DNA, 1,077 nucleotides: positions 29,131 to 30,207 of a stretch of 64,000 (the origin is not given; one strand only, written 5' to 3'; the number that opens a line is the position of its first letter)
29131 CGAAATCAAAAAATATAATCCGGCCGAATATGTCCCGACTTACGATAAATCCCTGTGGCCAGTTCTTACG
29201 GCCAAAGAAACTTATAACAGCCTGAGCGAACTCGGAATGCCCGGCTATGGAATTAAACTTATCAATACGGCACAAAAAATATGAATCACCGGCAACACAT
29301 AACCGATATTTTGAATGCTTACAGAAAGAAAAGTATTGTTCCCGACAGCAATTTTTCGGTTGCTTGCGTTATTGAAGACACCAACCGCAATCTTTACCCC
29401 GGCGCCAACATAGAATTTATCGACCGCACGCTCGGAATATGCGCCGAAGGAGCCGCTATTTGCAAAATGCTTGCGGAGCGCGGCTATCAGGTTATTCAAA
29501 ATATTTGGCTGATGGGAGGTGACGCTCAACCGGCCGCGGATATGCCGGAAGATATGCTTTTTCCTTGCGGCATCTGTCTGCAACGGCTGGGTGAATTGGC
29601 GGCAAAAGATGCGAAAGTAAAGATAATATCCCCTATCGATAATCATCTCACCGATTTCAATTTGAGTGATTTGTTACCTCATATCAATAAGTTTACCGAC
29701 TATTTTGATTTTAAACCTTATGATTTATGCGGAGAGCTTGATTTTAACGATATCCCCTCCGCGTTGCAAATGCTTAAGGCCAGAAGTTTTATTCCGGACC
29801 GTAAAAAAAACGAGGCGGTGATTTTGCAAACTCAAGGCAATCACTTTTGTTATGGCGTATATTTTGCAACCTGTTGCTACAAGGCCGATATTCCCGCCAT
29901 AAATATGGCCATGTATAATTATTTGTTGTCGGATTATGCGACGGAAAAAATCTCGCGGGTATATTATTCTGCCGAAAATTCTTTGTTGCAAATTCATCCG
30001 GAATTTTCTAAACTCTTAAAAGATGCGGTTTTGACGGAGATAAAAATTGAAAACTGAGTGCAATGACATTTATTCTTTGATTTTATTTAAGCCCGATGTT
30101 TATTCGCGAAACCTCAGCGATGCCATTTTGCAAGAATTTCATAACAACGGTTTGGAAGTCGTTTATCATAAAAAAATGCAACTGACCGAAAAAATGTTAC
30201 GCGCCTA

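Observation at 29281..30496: Divergent CDA-fold deaminase and NDK-fold kinase fused into the same operon by overlapping reading frames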

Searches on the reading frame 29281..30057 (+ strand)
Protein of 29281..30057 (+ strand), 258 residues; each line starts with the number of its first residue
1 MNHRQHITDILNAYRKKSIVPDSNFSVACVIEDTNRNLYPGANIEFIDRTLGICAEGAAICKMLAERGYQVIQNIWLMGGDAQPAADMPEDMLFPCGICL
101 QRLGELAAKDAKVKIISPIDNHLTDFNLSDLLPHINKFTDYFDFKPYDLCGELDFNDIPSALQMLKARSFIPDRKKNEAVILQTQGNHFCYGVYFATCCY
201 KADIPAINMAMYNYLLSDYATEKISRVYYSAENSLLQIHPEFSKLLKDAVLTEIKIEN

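Call 3: search_protein_families(library=pfam, proteins=[window:29281-30057:+], max_evalue=0.1)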
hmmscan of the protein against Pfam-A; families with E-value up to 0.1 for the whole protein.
window:29281-30057:+ (258 aa): 2 families
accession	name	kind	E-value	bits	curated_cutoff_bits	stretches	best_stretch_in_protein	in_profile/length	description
PF00383.29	dCMP_cyt_deam_1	-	1.4e-10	41.4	25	1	5-110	5-97/102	Cytidine and deoxycytidylate deaminase zinc-binding region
PF08211.18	dCMP_cyt_deam_2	-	3.3e-07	31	25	1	167-227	53-113/130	Cytidine and deoxycytidylate deaminase zinc-binding region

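Call 4: search_protein_families(library=ncbifam, proteins=[window:29281-30057:+], max_evalue=0.1)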
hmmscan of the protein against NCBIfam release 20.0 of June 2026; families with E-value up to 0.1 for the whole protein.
window:29281-30057:+ (258 aa): 7 families
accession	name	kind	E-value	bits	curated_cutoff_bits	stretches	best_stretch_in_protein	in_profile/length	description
TIGR01354.1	cyt_deam_tetra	equivalog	4.6e-20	72.2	113.65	1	8-134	4-119/126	cytidine deaminase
NF004064.0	PRK05578.1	equivalog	1.2e-15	57.7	74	1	12-134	14-121/130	cytidine deaminase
NF006537.0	PRK09027.1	equivalog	8.7e-13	48.3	153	1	18-234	64-268/295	cytidine deaminase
NF009076.0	PRK12411.1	equivalog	2.2e-11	43.8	216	1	1-134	1-123/132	cytidine deaminase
TIGR01355.1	cyt_deam_dimer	equivalog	1.3e-08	34.5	275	1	8-226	26-247/283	cytidine deaminase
NF005314.0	PRK06848.1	equivalog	4.6e-07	30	131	1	25-134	27-132/139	cytidine deaminase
NF006155.0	PRK08298.1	equivalog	0.0012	18.8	129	1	26-134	24-127/136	cytidine deaminase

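Call 8: find_homologous_proteins(query=window:29281-30057:+)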
Query window:29281-30057:+ (258 aa): 6 proteins with E <= 0.001 among 208 candidates.
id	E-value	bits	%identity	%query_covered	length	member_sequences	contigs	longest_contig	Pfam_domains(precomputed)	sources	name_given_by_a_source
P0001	4.5e-170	582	98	100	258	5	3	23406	PF00383.30,PF08211.19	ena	-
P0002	1.9e-153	527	88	100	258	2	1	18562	PF00383.30,PF08211.19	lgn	-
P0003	9.1e-98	345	58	99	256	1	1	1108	PF00383.30,PF08211.19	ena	-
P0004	5.0e-88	313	55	100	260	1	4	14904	PF00383.30,PF08211.19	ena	-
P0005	7.1e-79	283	53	97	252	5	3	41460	PF00383.30,PF08211.19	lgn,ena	-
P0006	1.7e-63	232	49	100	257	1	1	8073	PF00383.30,PF08211.19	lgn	-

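Call 10: find_encoding_contigs(protein=P0005, flank=10000, max_places=4)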
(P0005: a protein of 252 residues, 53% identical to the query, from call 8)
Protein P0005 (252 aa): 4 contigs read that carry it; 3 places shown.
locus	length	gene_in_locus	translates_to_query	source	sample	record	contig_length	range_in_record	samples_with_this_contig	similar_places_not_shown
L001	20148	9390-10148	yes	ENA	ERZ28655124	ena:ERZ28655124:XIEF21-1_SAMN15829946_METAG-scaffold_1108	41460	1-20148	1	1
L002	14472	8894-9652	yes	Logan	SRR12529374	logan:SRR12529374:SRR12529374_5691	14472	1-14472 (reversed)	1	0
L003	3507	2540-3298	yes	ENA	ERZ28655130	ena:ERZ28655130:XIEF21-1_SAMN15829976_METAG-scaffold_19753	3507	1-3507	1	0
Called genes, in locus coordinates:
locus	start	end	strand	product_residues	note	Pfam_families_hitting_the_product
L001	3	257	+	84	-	?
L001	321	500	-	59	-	-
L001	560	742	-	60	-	-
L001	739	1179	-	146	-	PF06908:YpsA (faint)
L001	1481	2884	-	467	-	-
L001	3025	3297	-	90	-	PF00216:Bac_DNA_binding, PF18291:HU-HIG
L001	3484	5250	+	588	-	PF01411:tRNA-synt_2c, PF07973:tRNA_SAD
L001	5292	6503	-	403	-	PF02784:Orn_Arg_deC_N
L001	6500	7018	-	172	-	PF22769:DCD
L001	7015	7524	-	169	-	PF22769:DCD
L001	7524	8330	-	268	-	PF13847:Methyltransf_31 (weak), PF08241:Methyltransf_11, PF13649:Methyltransf_25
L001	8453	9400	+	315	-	-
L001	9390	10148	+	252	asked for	PF00383:dCMP_cyt_deam_1, PF08211:dCMP_cyt_deam_2 (faint)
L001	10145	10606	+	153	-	PF00334:NDK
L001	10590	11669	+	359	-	PF02016:Peptidase_S66, PF17676:Peptidase_S66C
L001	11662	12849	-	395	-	PF01411:tRNA-synt_2c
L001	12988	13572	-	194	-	PF01725:Ham1p_like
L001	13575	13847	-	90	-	PF12961:DUF3850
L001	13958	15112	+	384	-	-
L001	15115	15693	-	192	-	-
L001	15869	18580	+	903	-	-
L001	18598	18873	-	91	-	-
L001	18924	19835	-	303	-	PF01636:APH, PF01633:Choline_kinase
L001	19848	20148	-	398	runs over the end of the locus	-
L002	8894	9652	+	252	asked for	PF00383:dCMP_cyt_deam_1, PF08211:dCMP_cyt_deam_2 (faint)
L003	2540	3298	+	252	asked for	PF00383:dCMP_cyt_deam_1, PF08211:dCMP_cyt_deam_2 (faint)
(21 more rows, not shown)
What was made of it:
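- A Ham1-type NTP house-cleaning gene lies beside the cluster in L001 (call 10).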

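Call 11: find_encoding_contigs(protein=P0004, flank=10000, max_places=4)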
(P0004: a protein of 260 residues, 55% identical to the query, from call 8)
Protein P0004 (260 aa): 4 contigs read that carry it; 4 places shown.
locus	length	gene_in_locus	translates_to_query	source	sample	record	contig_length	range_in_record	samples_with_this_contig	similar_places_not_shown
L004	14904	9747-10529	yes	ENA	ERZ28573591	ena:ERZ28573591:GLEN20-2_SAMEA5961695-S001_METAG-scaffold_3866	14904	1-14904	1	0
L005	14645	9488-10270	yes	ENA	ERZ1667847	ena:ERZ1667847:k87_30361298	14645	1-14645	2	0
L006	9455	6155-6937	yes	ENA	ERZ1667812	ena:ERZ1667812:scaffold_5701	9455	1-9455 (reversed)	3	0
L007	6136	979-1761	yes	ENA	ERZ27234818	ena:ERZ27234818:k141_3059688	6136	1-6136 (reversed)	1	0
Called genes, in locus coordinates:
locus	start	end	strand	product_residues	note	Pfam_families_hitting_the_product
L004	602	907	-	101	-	PF09827:CRISPR_Cas2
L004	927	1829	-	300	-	PF01867:Cas_Cas1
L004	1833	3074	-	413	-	PF18541:RuvC_III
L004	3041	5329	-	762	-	PF18470:Cas9_a, PF13395:HNH_4, PF18541:RuvC_III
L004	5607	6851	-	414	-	PF02784:Orn_Arg_deC_N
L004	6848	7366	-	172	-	PF22769:DCD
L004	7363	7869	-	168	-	PF22769:DCD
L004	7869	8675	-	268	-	PF08241:Methyltransf_11, PF13649:Methyltransf_25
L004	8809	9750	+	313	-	-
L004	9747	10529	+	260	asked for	PF00383:dCMP_cyt_deam_1, PF08211:dCMP_cyt_deam_2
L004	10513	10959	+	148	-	PF00334:NDK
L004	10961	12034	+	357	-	PF02016:Peptidase_S66, PF17676:Peptidase_S66C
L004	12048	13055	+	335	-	PF01411:tRNA-synt_2c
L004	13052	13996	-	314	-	PF00535:Glycos_transf_2, PF10111:Glyco_tranf_2_2, PF13641:Glyco_tranf_2_3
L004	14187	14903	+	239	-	?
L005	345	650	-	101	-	PF09827:CRISPR_Cas2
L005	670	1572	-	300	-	PF01867:Cas_Cas1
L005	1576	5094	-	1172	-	PF18470:Cas9_a, PF13395:HNH_4, PF18541:RuvC_III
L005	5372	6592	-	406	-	PF02784:Orn_Arg_deC_N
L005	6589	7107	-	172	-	PF22769:DCD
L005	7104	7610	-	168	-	PF22769:DCD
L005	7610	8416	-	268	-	PF08241:Methyltransf_11, PF13649:Methyltransf_25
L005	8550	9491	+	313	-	-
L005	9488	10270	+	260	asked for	PF00383:dCMP_cyt_deam_1, PF08211:dCMP_cyt_deam_2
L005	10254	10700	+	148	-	PF00334:NDK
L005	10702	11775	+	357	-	PF02016:Peptidase_S66, PF17676:Peptidase_S66C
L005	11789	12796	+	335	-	PF01411:tRNA-synt_2c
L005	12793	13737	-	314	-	PF00535:Glycos_transf_2, PF10111:Glyco_tranf_2_2, PF13641:Glyco_tranf_2_3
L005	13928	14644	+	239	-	?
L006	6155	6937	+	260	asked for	PF00383:dCMP_cyt_deam_1, PF08211:dCMP_cyt_deam_2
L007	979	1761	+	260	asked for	PF00383:dCMP_cyt_deam_1, PF08211:dCMP_cyt_deam_2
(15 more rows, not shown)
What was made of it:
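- A glycosyltransferase gene flanks the cluster in L004 (call 11).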

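Call 12: find_encoding_contigs(protein=P0006, flank=10000, max_places=3)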
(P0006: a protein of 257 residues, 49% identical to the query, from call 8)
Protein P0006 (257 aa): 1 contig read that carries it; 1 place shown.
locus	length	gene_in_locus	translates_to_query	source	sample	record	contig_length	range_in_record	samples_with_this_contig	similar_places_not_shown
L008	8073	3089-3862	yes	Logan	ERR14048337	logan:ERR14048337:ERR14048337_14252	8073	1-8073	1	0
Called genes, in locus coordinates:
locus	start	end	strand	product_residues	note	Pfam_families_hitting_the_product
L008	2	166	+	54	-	?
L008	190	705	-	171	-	PF22769:DCD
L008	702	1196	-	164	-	PF22769:DCD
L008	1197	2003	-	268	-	PF01209:Ubie_methyltran (weak), PF13847:Methyltransf_31 (weak), PF08241:Methyltransf_11, PF13649:Methyltransf_25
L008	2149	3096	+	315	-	-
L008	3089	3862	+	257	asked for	PF00383:dCMP_cyt_deam_1, PF08211:dCMP_cyt_deam_2 (weak)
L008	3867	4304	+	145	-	PF00334:NDK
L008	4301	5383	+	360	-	PF02016:Peptidase_S66, PF17676:Peptidase_S66C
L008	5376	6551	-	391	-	PF01411:tRNA-synt_2c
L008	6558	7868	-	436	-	PF01411:tRNA-synt_2c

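Call 14: find_related_loci(query=window:29281-30057:+, collection=genome_contigs, flank=10000)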
Query window:29281-30057:+ (258 aa) in genome_contigs; peptide patterns used: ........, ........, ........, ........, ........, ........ (x = any residue, [..] = any of these).
45 stretches matched a pattern, but none encodes a relative of the query by tblastn (E <= 1e-3).
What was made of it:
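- Tried and rejected: A genome_contigs scan with the single CDA protein found nothing (call 14).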

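Call 16: find_related_loci(query=A1, collection=genome_contigs, flank=10000)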
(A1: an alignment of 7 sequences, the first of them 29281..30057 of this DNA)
Query A1 (258 aa) in genome_contigs; peptide patterns used: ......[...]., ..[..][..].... (x = any residue, [..] = any of these).
121 stretches matched a pattern; 3 encode a relative of the query (tblastn E <= 1e-3); 3 distinct loci.
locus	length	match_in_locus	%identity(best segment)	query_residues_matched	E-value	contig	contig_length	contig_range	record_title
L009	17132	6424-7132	49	13-252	3e-66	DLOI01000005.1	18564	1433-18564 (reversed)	MAG TPA_asm: Alphaproteobacteria bacterium UBA7488 UBA7488_contig_2980, whole genome shotgun sequence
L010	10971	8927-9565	24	5-227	9e-9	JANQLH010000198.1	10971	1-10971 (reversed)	MAG: SAR324 cluster bacterium isolate PL25a_bin.53 k99_5073554, whole genome shotgun sequence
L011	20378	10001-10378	30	1-149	1e-6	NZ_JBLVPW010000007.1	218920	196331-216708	Flavobacterium sp. ZS1P14 L33_7, whole genome shotgun sequence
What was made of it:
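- Tried and rejected: The alignment-based scan found only L009, a true relative with a frameshifted CDA, plus two distant ordinary-looking deaminases (call 16).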

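Call 19: find_encoding_contigs(protein=P0001, flank=10000, max_places=3)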
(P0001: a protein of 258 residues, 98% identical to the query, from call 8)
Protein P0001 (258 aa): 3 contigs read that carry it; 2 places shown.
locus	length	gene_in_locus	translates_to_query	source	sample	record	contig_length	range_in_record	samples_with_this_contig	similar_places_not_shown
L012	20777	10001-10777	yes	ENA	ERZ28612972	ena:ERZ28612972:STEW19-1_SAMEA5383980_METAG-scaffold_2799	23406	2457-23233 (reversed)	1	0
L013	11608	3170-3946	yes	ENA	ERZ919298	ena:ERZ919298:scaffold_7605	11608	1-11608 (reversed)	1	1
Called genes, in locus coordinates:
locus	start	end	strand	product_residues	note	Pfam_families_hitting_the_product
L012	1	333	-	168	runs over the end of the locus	?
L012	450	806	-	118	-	-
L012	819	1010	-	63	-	PF00817:IMS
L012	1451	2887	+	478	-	-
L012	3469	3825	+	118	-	-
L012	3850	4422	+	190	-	-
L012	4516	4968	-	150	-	PF09917:DUF2147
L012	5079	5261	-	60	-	-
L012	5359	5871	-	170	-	-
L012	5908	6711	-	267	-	PF02784:Orn_Arg_deC_N (weak)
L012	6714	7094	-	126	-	-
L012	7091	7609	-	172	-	PF22769:DCD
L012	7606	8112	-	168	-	PF22769:DCD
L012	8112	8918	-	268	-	PF13847:Methyltransf_31 (weak), PF08241:Methyltransf_11, PF13649:Methyltransf_25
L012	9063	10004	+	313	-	-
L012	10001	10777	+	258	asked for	PF00383:dCMP_cyt_deam_1, PF08211:dCMP_cyt_deam_2 (faint)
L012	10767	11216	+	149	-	PF00334:NDK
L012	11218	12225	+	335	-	PF01411:tRNA-synt_2c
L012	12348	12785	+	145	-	PF07883:Cupin_2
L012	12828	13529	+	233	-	PF03575:Peptidase_S51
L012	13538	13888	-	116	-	-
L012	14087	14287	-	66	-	-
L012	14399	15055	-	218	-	PF03006:HlyIII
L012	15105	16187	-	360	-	PF01546:Peptidase_M20, PF07687:M20_dimer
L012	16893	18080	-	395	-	PF01180:DHO_dh, PF01207:Dus (faint), PF00037:Fer4 (faint), PF12837:Fer4_6 (faint), PF14697:Fer4_21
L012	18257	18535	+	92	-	-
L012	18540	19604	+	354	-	PF02554:CstA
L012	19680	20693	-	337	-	PF25186:Tad4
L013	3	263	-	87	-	?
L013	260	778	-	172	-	PF22769:DCD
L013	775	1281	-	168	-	PF22769:DCD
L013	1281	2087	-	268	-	PF13847:Methyltransf_31 (weak), PF08241:Methyltransf_11, PF13649:Methyltransf_25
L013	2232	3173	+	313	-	-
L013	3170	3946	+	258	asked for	PF00383:dCMP_cyt_deam_1, PF08211:dCMP_cyt_deam_2 (faint)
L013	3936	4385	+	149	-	PF00334:NDK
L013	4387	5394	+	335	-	PF01411:tRNA-synt_2c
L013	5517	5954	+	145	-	PF07883:Cupin_2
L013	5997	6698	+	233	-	PF03575:Peptidase_S51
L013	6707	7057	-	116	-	-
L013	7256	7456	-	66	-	-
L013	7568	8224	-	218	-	PF03006:HlyIII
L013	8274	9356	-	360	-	PF01546:Peptidase_M20, PF07687:M20_dimer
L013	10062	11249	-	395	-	PF01180:DHO_dh, PF01207:Dus (faint), PF00037:Fer4 (faint), PF12837:Fer4_6 (faint), PF14697:Fer4_21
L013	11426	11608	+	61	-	?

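Call 20: find_encoding_contigs(protein=P0002, flank=10000, max_places=3)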
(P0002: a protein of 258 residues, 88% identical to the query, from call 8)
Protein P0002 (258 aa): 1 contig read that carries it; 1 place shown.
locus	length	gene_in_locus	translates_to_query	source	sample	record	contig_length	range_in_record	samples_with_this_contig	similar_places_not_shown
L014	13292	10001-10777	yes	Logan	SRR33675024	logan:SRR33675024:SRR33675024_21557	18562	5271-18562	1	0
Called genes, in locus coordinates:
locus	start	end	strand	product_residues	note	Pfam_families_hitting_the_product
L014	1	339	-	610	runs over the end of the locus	PF02463:SMC_N, PF13175:AAA_15, PF13476:AAA_23, PF13304:AAA_21 (weak)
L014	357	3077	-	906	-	PF04313:HSDR_N (faint), PF00270:DEAD, PF04851:ResIII, PF18766:SWI2_SNF2, PF00271:Helicase_C (faint), PF08463:EcoEI_R_C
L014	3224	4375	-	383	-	PF02661:Fic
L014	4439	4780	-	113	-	-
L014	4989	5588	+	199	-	PF00589:Phage_integrase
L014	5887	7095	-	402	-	PF02784:Orn_Arg_deC_N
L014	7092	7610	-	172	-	PF22769:DCD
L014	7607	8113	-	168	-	PF22769:DCD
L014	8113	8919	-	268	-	PF08241:Methyltransf_11, PF13649:Methyltransf_25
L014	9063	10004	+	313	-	-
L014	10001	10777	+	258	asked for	PF00383:dCMP_cyt_deam_1, PF08211:dCMP_cyt_deam_2 (faint)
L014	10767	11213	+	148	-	PF00334:NDK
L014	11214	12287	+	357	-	PF02016:Peptidase_S66, PF17676:Peptidase_S66C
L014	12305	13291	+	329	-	?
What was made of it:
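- The same gene set is conserved at 49-98% CDA identity in unrelated genomic neighbourhoods, L001-L008 and L012-L014 (calls 10-12, 19, 20).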

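Call 22: search_protein_families(library=padloc, proteins=[window:29281-30057:+], max_evalue=0.01)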
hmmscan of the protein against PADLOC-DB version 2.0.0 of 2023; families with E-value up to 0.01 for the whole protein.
window:29281-30057:+ (258 aa): 0 families

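Call 28: search_solved_structures(query=L014:11214-12287:+, max_evalue=0.001)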
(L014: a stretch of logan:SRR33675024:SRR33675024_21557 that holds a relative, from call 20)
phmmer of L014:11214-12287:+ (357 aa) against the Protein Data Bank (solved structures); distinct sequences matched with E-value up to 0.001: 23.
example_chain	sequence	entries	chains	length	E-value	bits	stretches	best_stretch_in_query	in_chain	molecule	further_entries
5f5x_A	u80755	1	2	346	1.6e-92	313.6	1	3-356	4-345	MccC family protein Ba3275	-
5f9m_A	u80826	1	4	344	1.8e-92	313.4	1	3-356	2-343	MccC family protein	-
5f1y_A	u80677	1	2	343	2.2e-92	313.1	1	4-356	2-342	MccC family protein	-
5jyb_A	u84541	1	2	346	2.7e-90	306.2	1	3-356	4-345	MccC family protein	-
4e94_A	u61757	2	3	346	1.9e-37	132.4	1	42-345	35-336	MccC family protein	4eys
4e5s_A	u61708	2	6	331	7.7e-21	77.8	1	6-351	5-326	MccFlike protein (BA_5613) | LD-carboxypeptidase family protein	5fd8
5usd_A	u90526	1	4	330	8.4e-21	77.6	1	6-351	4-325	Peptidase S66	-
3tlz_A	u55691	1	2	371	1.6e-19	73.5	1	13-353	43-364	MccF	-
3tla_A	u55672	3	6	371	8.1e-19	71.1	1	13-353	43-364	MccF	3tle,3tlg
3tlb_A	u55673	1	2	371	8.6e-19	71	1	13-353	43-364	MccF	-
3tlc_A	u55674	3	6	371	2.1e-18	69.8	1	13-353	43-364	MccF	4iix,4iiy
3tly_A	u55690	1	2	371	8.9e-18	67.7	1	13-353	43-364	MccF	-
3sr3_A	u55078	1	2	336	3.4e-16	62.5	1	66-354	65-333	Microcin immunity protein MccF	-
3tyx_A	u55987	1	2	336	3.9e-16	62.3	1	66-354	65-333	Microcin immunity protein MccF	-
3gjz_A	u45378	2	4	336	4e-16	62.3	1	66-354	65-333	Microcin immunity protein MccF | Microcin C7 self-immunity protein mccF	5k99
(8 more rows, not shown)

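Call 78: predict_structure(alignment_id=A1)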
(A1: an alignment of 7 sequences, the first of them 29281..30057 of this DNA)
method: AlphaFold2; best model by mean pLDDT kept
length: 258 residues; sequences in the alignment: 7
mean_pLDDT: 81.8   pTM: 0.84
mean pLDDT of the five models: 81.8, 81.8, 81.7, 81.1, 79.7
residues with pLDDT >= 90: 94; 70-90: 108; 50-70: 50; < 50: 6
segments of 3 or more residues with pLDDT < 50: none
pLDDT, mean of each block of 10 residues (from residue 1): 91 90 85 95 81 86 83 92 58 67 85 90 90 63 59 85 81 75 95 70 78 92 94 73 89 83
secondary structure, 60 per line:
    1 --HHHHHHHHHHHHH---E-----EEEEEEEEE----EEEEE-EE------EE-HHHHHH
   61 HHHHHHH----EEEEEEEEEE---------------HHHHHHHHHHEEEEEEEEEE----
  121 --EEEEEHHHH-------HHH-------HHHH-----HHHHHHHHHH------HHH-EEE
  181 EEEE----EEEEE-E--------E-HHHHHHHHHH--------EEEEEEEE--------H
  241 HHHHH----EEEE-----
elements in order: H3-15 E25-33 E38-42 H55-67 E72-81 H97-106 E107-116 E123-127 H128-131 H149-152 H158-167 E178-184 E189-193 H206-215 E224-231 H240-245 E250-253
